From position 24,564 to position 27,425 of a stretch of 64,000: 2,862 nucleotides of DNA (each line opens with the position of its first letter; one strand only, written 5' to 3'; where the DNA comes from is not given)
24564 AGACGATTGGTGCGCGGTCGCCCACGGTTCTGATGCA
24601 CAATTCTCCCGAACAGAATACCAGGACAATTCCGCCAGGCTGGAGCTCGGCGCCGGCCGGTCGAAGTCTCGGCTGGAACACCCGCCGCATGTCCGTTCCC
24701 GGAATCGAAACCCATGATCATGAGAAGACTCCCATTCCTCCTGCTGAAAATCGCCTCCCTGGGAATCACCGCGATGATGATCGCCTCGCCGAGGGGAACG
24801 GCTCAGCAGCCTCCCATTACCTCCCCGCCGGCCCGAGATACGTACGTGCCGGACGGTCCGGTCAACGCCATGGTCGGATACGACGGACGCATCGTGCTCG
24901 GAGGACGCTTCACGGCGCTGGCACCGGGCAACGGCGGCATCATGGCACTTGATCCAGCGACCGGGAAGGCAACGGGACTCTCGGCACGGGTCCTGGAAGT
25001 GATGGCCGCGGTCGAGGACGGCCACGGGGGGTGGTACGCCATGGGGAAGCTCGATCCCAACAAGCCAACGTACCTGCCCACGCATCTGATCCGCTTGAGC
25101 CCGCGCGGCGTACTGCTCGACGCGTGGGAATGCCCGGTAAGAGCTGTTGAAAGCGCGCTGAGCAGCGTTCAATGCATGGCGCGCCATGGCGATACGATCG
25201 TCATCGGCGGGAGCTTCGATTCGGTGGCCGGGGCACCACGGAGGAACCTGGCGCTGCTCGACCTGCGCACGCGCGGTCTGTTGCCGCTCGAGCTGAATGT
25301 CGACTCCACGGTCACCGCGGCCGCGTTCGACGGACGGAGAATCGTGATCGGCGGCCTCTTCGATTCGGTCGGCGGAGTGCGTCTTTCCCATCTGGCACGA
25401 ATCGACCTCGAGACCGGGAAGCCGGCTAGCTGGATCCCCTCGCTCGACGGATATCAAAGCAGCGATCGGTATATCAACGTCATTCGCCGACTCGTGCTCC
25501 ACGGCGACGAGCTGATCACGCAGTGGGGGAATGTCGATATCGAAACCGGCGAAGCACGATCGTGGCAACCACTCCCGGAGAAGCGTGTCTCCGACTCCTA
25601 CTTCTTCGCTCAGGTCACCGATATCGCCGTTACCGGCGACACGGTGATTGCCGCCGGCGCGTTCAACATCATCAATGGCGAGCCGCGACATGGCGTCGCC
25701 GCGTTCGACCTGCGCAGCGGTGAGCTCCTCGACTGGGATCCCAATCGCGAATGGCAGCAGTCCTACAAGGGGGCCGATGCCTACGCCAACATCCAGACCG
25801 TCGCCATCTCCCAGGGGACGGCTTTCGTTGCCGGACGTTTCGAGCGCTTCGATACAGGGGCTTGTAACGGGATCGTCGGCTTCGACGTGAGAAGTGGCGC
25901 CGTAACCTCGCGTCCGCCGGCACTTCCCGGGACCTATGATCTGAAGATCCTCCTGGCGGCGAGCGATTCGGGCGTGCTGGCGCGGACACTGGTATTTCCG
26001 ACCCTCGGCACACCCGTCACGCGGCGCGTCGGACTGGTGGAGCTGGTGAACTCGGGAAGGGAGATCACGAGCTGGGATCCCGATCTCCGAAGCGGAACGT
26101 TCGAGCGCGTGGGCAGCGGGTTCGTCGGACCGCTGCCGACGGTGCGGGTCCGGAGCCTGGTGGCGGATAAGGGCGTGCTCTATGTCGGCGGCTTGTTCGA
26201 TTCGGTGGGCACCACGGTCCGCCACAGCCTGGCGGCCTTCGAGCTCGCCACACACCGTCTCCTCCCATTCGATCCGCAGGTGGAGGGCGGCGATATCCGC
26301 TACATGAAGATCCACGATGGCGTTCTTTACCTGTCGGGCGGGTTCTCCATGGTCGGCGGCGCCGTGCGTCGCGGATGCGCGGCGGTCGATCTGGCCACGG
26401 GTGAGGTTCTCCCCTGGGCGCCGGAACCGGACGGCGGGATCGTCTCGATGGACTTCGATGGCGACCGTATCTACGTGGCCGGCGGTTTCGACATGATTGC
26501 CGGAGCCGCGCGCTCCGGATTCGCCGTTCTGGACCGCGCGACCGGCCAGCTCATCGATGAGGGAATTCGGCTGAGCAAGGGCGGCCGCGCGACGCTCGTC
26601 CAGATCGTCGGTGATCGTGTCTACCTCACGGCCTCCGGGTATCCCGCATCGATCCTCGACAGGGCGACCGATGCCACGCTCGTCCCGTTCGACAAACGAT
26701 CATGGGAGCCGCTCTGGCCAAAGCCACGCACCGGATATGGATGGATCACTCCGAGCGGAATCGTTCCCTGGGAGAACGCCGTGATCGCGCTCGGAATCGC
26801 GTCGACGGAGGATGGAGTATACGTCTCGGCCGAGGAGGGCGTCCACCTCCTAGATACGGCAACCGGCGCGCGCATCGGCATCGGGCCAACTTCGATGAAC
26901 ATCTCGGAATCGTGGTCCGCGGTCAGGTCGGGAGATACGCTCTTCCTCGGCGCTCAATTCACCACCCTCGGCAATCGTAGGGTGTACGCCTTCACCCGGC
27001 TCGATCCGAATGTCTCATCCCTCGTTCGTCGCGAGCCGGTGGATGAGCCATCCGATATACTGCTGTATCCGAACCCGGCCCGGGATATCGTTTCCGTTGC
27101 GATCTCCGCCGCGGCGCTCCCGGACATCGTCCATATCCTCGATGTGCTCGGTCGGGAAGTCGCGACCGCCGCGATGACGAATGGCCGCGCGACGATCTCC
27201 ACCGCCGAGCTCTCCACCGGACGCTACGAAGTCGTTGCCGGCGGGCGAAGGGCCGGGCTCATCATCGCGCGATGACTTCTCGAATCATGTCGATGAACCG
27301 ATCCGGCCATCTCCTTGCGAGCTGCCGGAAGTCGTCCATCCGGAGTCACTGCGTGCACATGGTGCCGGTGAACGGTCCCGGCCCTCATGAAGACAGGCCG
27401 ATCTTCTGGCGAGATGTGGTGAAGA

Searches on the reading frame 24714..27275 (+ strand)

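Call 57: search_protein_families(library=pfam, proteins=[window:24714-27275:+], max_evalue=0.00001)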
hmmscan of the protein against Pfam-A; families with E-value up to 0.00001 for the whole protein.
window:24714-27275:+ (853 aa): 3 families
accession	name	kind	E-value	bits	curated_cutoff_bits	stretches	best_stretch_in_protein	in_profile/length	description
PF13360.13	PQQ_2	-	6.9e-08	32.9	27.6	0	226-358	84-206/233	Outer membrane protein assembly factor BamB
PF18962.6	Por_Secre_tail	-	4.8e-06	27.2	27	1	784-840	1-60/75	Secretion system C-terminal sorting domain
PF17164.10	DUF5122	-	5.7e-06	26.9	27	0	161-183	5-27/36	Domain of unknown function (DUF5122) beta-propeller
